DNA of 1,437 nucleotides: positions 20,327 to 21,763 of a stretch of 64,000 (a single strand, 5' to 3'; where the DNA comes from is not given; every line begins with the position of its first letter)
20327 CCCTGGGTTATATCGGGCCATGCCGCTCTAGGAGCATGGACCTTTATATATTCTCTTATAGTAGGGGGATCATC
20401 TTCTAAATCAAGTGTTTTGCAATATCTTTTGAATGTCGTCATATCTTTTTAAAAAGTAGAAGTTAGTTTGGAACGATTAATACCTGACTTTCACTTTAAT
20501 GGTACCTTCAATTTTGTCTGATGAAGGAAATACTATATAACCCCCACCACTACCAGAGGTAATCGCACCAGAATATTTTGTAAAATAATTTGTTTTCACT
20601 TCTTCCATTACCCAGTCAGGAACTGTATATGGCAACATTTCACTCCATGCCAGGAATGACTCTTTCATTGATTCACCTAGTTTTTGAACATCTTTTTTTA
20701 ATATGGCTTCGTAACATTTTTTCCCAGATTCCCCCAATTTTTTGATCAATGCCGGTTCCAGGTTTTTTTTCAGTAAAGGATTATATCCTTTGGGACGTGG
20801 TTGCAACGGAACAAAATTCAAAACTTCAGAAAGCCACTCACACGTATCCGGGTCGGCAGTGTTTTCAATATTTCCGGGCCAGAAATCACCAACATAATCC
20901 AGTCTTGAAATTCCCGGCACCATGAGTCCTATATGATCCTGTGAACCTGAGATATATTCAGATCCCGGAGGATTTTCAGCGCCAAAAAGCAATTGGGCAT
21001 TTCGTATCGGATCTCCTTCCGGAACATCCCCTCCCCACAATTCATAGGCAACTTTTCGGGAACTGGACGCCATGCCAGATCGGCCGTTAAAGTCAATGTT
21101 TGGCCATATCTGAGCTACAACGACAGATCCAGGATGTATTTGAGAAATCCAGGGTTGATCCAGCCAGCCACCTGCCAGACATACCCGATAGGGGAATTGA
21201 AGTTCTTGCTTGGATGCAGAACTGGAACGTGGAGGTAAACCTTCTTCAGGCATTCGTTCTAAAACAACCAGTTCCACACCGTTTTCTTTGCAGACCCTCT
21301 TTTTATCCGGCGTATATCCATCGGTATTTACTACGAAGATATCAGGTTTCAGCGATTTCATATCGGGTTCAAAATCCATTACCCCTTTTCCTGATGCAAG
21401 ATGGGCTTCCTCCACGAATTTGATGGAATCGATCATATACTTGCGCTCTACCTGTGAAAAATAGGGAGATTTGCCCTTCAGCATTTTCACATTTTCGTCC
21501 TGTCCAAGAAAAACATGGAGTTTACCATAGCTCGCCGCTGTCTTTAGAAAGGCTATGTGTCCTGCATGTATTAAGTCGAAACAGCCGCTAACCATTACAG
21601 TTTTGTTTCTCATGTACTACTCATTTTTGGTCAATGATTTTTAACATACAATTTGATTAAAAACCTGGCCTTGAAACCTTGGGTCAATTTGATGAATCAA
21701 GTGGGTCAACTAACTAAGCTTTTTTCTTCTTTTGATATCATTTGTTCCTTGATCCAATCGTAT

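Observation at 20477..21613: Unusual fusion of an HxGH nucleotidyltransferase with a GHMP-type sugar kinase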

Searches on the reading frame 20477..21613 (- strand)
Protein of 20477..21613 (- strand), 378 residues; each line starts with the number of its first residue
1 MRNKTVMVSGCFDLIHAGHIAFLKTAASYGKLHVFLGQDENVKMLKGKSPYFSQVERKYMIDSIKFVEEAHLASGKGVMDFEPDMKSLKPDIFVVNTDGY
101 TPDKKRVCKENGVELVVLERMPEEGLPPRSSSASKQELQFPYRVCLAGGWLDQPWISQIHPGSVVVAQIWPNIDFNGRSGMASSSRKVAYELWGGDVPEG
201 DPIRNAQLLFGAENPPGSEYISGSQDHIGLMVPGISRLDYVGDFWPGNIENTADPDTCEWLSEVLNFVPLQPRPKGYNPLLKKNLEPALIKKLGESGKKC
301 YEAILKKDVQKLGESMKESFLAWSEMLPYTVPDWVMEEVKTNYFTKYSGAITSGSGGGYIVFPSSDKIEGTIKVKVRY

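Call 5: search_protein_families(library=pfam, proteins=[window:20477-21613:-], max_evalue=0.01)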
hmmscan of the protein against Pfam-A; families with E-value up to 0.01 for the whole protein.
window:20477-21613:- (378 aa): 1 family
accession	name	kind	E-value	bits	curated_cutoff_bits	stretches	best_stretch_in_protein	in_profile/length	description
PF01467.32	CTP_transf_like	-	8.5e-13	49.1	21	1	8-131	2-127/133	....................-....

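Call 6: search_protein_families(library=ncbifam, proteins=[window:20477-21613:-], max_evalue=0.01)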
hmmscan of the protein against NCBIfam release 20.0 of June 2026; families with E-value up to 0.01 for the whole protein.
window:20477-21613:- (378 aa): 8 families
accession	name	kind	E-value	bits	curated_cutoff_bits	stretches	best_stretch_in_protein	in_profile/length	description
TIGR02199.1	rfaE_dom_II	equivalog_domain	9.6e-14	51.4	181.5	1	3-104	11-110/144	D-glycero-beta-D-manno-heptose 1-phosphate adenylyltransferase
TIGR00125.1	cyt_tran_rel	domain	2.3e-12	46.9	27.7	1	6-69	2-64/65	adenylyltransferase/cytidyltransferase family protein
TIGR01518.1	g3p_cytidyltrns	equivalog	4.2e-10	39.8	165.4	1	6-98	1-91/125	glycerol-3-phosphate cytidylyltransferase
NF008454.0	PRK11316.1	equivalog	5.1e-10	38.5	521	1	3-61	340-399/475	bifunctional D-glycero-beta-D-manno-heptose-7-phosphate kinase/D-glycero-beta-D-manno-heptose 1-phosphate adenylyltransferase HldE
NF001985.0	PRK00777.1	subfamily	2.3e-06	27.8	104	1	3-47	4-49/157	pantetheine-phosphate adenylyltransferase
NF041124.1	CoaD_Thcocales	equivalog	0.00086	19.2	290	1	3-68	4-68/156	phosphopantetheine adenylyltransferase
NF005518.0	PRK07143.1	equivalog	0.0057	16.1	232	1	3-61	15-76/281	hypothetical protein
NF005519.0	PRK07152.1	equivalog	0.0086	15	315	0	4-64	2-62/361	nicotinate-nucleotide adenylyltransferase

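Call 8: search_solved_structures(query=window:20477-21613:-, max_evalue=10, show_alignments=2)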
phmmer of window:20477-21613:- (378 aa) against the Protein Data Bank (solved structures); distinct sequences matched with E-value up to 10: 7.
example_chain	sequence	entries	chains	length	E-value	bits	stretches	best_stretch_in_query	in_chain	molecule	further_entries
3elb_A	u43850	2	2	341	7.7e-11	44.7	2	6-71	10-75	Ethanolamine-phosphate cytidylyltransferase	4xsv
2b7l_A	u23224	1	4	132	3.3e-09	39.3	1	4-99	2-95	glycerol-3-phosphate cytidylyltransferase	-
3glv_A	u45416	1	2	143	2.3e-08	36.5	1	6-133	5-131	Lipopolysaccharide core biosynthesis protein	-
5x3d_A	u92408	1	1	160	1.4e-06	30.7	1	4-115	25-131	Phosphoenolpyruvate phosphomutase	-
1coz_A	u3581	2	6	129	1.5e-06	30.5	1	4-98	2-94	PROTEIN (GLYCEROL-3-PHOSPHATE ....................) | glycerol-3-phosphate cytidylyltransferase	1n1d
5x9q_A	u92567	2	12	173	0.0063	18.6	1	6-67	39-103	Putative cytidylyltransferase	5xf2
8g9j_A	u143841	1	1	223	3.4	9.6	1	279-319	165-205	THR1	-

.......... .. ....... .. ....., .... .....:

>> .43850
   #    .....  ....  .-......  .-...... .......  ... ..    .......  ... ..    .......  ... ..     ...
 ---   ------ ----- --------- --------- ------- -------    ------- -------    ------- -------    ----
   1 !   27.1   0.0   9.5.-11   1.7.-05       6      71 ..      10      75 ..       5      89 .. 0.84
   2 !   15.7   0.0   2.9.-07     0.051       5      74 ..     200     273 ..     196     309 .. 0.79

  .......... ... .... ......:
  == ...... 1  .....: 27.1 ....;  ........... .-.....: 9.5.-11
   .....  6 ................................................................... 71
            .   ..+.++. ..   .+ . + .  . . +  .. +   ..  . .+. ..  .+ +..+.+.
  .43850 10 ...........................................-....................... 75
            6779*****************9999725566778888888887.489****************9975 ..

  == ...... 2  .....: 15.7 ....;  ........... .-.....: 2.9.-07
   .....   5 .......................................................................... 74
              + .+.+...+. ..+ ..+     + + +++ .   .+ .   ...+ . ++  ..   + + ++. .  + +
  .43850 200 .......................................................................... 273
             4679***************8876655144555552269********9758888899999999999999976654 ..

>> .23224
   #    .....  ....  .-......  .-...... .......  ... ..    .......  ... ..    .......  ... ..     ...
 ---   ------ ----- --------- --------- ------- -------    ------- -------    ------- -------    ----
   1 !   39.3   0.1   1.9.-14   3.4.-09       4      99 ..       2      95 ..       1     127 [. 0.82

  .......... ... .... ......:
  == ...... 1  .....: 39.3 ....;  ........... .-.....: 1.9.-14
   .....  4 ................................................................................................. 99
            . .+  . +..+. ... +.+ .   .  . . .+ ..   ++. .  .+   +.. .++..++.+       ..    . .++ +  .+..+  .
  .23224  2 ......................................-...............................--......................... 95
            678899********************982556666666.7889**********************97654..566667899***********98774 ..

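Call 9: find_homologous_proteins(query=window:20477-21613:-, max_evalue=0.001)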
Query window:20477-21613:- (378 aa): 4457 proteins with E <= 0.001 among 6628 candidates; the best 120 are listed.
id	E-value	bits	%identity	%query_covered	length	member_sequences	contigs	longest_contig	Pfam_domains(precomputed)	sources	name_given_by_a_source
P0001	1.7e-259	878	100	100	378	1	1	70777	PF01467.33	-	-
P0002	5.5e-216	735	80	100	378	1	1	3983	PF01467.33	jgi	jgi:cytidyltransferase-like protein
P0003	9.8e-214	728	78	100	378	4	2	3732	PF01467.33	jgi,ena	-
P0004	8.5e-213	724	78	100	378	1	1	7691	PF01467.33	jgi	-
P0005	9.0e-213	724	79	100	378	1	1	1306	PF01467.33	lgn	-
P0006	9.2e-213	724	78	100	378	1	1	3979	PF01467.33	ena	-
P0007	2.2e-212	723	77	100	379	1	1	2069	PF01467.33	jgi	jgi:cytidyltransferase-like protein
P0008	1.1e-210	718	76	100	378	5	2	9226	PF01467.33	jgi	jgi:cytidyltransferase-like protein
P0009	1.1e-210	718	78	100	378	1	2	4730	PF01467.33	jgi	jgi:cytidyltransferase-like protein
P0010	2.1e-210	717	78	100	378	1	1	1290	PF01467.33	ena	-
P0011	5.3e-210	715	77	100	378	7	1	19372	PF01467.33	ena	-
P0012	5.6e-210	715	78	100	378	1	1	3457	PF01467.33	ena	-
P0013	1.0e-209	714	77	100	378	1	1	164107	PF01467.33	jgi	jgi:cytidyltransferase-like protein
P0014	7.3e-209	712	77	100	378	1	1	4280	PF01467.33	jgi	jgi:cytidyltransferase-like protein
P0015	1.4e-208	711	76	100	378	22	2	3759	PF01467.33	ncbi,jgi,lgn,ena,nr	ncbi:MAG TPA: adenylyltransferase/cytidyltransferase family protein [Draconibacterium sp.]|nr:adenyl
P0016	2.4e-208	710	76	100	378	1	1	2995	PF01467.33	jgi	-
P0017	8.6e-208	708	78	100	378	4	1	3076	PF01467.33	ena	-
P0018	9.0e-208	708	78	100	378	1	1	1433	PF01467.33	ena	-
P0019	1.0e-207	708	77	100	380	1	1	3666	PF01467.33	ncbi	ncbi:MAG: adenylyltransferase/cytidyltransferase family protein, partial [Tangfeifania sp.]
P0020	1.1e-207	708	76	100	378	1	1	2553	PF01467.33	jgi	jgi:cytidyltransferase-like protein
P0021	2.2e-207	707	76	100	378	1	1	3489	PF01467.33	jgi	-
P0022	2.5e-207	706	76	100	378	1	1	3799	PF01467.33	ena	-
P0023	4.9e-207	705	77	100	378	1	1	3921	PF01467.33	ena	-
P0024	5.6e-207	705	76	99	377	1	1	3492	PF01467.33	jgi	jgi:cytidyltransferase-like protein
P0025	5.9e-207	705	76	100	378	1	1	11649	PF01467.33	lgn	-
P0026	8.3e-207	705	76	100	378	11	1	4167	PF01467.33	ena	-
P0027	9.0e-207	705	76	100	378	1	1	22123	PF01467.33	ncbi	-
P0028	9.9e-207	704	76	99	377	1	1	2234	PF01467.33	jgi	jgi:cytidyltransferase-like protein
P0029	1.8e-206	704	77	98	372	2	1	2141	PF01467.33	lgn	-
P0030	2.7e-206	703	76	100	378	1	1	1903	PF01467.33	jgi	jgi:cytidyltransferase-like protein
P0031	4.8e-206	702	75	100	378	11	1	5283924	PF01467.33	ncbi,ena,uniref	ncbi:adenylyltransferase/cytidyltransferase family protein [uncultured Draconibacterium sp.]|uniref:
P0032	5.2e-206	702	76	100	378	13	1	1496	PF01467.33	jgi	-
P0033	6.4e-206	702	76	100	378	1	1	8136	PF01467.33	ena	-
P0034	8.5e-206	701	76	100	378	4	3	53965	PF01467.33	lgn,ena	-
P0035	9.7e-206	701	75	100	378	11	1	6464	PF01467.33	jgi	jgi:cytidyltransferase-like protein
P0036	9.7e-206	701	76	100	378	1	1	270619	PF01467.33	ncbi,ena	-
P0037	1.1e-205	701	77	99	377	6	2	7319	PF01467.33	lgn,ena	-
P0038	1.4e-205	701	76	99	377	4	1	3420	PF01467.33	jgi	jgi:cytidyltransferase-like protein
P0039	1.7e-205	700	75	100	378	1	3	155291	PF01467.33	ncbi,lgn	-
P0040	2.6e-205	700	75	100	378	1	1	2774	PF01467.33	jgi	jgi:cytidyltransferase-like protein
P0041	2.7e-205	700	75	99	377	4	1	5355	PF01467.33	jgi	jgi:cytidyltransferase-like protein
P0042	2.8e-205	700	75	100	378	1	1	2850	PF01467.33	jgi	jgi:cytidyltransferase-like protein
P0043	3.1e-205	700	76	100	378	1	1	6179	PF01467.33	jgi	-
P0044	4.1e-205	699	75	100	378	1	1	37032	PF01467.33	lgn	-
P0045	4.2e-205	699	76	99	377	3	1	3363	PF01467.33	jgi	jgi:cytidyltransferase-like protein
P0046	6.3e-205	699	75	100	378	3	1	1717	PF01467.33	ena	-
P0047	8.4e-205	698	74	100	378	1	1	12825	PF01467.33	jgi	-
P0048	1.4e-204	697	77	98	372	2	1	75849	PF01467.33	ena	-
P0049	1.6e-204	697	74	100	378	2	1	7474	PF01467.33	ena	-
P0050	1.8e-204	697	75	100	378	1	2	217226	PF01467.33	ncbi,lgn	-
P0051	1.8e-204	697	76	100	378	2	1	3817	PF01467.33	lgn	-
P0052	2.1e-204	697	75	100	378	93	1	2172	PF01467.33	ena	-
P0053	2.1e-204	697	75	100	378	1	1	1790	PF01467.33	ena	-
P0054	2.7e-204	696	75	100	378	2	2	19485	PF01467.33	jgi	jgi:cytidyltransferase-like protein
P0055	3.8e-204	696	76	100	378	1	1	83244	PF01467.33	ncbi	-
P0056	3.9e-204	696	75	100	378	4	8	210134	PF01467.33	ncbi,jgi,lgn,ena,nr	ncbi:MAG: adenylyltransferase/cytidyltransferase family protein [Prolixibacteraceae bacterium]|jgi:c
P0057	3.9e-204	696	74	100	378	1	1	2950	PF01467.33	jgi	jgi:cytidyltransferase-like protein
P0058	4.0e-204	696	74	100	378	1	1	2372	PF01467.33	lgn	-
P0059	4.3e-204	696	75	100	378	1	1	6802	PF01467.33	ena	-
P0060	6.0e-204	695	75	100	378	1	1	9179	PF01467.33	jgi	-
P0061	9.4e-204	695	74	100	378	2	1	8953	PF01467.33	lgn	-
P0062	1.6e-203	694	74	100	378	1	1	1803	PF01467.33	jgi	-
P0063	1.7e-203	694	75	99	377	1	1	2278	PF01467.33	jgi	jgi:cytidyltransferase-like protein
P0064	1.7e-203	694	75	98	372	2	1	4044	PF01467.33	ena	-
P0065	2.1e-203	694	75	100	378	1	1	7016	PF01467.33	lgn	-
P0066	3.5e-203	693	75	100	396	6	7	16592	PF01467.33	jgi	jgi:cytidyltransferase-like protein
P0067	4.3e-203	693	74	100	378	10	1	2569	PF01467.33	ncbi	-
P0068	4.8e-203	692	74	100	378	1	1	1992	PF01467.33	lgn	-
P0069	5.3e-203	692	74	100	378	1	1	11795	PF01467.33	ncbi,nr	ncbi:MAG: adenylyltransferase/cytidyltransferase family protein [Draconibacterium sp.]|nr:adenylyltr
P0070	9.2e-203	691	76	100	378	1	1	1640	PF01467.33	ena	-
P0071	1.2e-202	691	74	100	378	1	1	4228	PF01467.33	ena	-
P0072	1.4e-202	691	77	98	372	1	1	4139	PF01467.33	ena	-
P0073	2.0e-202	690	73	100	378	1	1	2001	PF01467.33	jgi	jgi:cytidyltransferase-like protein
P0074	2.0e-202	690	74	100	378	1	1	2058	PF01467.33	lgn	-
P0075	3.2e-202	690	74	100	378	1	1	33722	PF01467.33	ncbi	-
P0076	3.6e-202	689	73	100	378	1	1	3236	PF01467.33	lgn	-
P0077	4.5e-202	689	74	100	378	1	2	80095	PF01467.33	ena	-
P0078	8.3e-202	688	75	100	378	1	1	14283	PF01467.33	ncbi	-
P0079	1.3e-201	688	75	100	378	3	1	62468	PF01467.33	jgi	jgi:cytidyltransferase-like protein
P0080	2.0e-201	687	75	98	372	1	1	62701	PF01467.33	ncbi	-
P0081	2.3e-201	687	74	100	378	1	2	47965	PF01467.33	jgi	jgi:cytidyltransferase-like protein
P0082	2.5e-201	687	74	100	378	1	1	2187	PF01467.33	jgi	jgi:cytidyltransferase-like protein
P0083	3.0e-201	686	74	98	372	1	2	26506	PF01467.33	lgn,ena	-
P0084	3.3e-201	686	74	100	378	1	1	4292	PF01467.33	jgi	jgi:cytidyltransferase-like protein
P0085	4.1e-201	686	74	100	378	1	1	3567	PF01467.33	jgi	jgi:cytidyltransferase-like protein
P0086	4.9e-201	686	74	100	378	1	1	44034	PF01467.33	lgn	-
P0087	5.7e-201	686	74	100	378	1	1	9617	PF01467.33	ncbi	-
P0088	5.8e-201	685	73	100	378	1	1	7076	PF01467.33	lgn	-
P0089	6.1e-201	685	74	100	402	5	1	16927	PF01467.33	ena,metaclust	metaclust:\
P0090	1.9e-200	684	73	100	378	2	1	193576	PF01467.33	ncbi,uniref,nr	ncbi:adenylyltransferase/cytidyltransferase family protein [Maribellus sp. YY47]|uniref:adenylyltran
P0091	2.4e-200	683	74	100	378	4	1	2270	PF01467.33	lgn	-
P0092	2.5e-200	683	73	100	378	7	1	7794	PF01467.33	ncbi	-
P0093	3.0e-200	683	76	98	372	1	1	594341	PF01467.33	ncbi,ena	-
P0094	3.3e-200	683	74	100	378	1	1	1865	PF01467.33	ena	-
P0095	3.4e-200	683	74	100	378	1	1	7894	PF01467.33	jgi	-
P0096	3.6e-200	683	73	98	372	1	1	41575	PF01467.33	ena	-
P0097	6.4e-200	682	73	100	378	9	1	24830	PF01467.33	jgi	jgi:cytidyltransferase-like protein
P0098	6.9e-200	682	72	100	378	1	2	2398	PF01467.33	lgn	-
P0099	1.1e-199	681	74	100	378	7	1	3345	PF01467.33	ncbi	-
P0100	2.0e-199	680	76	98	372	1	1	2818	PF01467.33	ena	-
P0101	2.4e-199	680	72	100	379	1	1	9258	PF01467.33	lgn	-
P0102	2.7e-199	680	75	98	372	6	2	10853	PF01467.33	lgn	-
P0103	2.8e-199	680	74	98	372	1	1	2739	PF01467.33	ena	-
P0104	4.2e-199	679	74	98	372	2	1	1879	PF01467.33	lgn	-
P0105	4.6e-199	679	76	98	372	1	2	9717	PF01467.33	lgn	-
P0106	5.1e-199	679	72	100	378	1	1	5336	PF01467.33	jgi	jgi:cytidyltransferase-like protein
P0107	5.3e-199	679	73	100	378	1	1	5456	PF01467.33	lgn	-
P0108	6.0e-199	679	73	98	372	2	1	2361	PF01467.33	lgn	-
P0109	6.6e-199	679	74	100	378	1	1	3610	PF01467.33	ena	-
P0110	7.1e-199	679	74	100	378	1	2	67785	PF01467.33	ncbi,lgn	-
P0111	1.2e-198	678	73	100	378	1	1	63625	PF01467.33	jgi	jgi:cytidyltransferase-like protein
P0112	1.3e-198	678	74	100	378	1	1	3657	PF01467.33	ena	-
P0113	1.6e-198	677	72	100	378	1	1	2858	PF01467.33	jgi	jgi:cytidyltransferase-like protein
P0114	2.0e-198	677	73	99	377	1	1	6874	PF01467.33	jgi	jgi:cytidyltransferase-like protein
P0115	7.2e-198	675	72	100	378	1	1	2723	PF01467.33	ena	-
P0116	8.2e-198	675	74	98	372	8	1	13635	PF01467.33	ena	-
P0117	8.3e-198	675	72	100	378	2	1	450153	PF01467.33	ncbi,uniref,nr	ncbi:adenylyltransferase/cytidyltransferase family protein [Prolixibacteraceae bacterium Z1-6]|unire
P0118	1.1e-197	675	72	100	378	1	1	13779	PF01467.33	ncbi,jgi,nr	ncbi:MAG: adenylyltransferase/cytidyltransferase family protein [Mariniphaga sp.]|nr:adenylyltransfe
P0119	2.2e-197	674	73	100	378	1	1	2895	PF01467.33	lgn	-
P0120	3.0e-197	673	72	100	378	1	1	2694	PF01467.33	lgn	-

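Call 20: search_protein_families(library=pfam, alignment_id=A2, max_evalue=0.01)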
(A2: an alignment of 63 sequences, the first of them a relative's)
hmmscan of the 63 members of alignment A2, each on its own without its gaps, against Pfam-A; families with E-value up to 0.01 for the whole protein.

A. member 1, P0001 (378 aa): 1 family
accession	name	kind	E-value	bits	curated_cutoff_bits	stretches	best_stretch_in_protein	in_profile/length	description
PF01467.32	CTP_transf_like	-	8.5e-13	49.1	21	1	8-131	2-127/133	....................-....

B. families by the number of members that match (of 63 scanned): 16 families
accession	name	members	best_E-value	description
PF01467.32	CTP_transf_like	33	1.9e-23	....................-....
PF08544.19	GHMP_kinases_C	21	3.7e-07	GHMP kinases C terminal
PF16363.11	GDP_Man_Dehyd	1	4.9e-129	GDP-mannose 4,6 dehydratase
PF01370.27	Epimerase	1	1.2e-63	NAD dependent epimerase/dehydratase family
PF00535.33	Glycos_transf_2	1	2.1e-28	Glycosyl transferase family 2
PF05336.19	rhaM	1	2e-19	L-rhamnose mutarotase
PF13641.12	Glyco_tranf_2_3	1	1.6e-14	Glycosyltransferase like family 2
PF01048.26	PNP_UDP_1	1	6.7e-12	Phosphorylase superfamily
PF04321.23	RmlD_sub_bind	1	2.3e-11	RmlD substrate binding domain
PF10111.15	Glyco_tranf_2_2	1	3.9e-11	Glycosyltransferase like family 2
PF13632.12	Glyco_trans_2_3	1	8.7e-10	Glycosyl transferase family group 2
PF12919.13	TcdA_TcdB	1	6e-09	TcdA/TcdB catalytic glycosyltransferase domain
PF04488.21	Gly_transf_sug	1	6.8e-08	Glycosyltransferase sugar-binding region containing DXD motif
PF13506.12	Glyco_transf_21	1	0.00016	Glycosyl transferase family 21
PF06574.18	FAD_syn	1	0.00056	FAD synthetase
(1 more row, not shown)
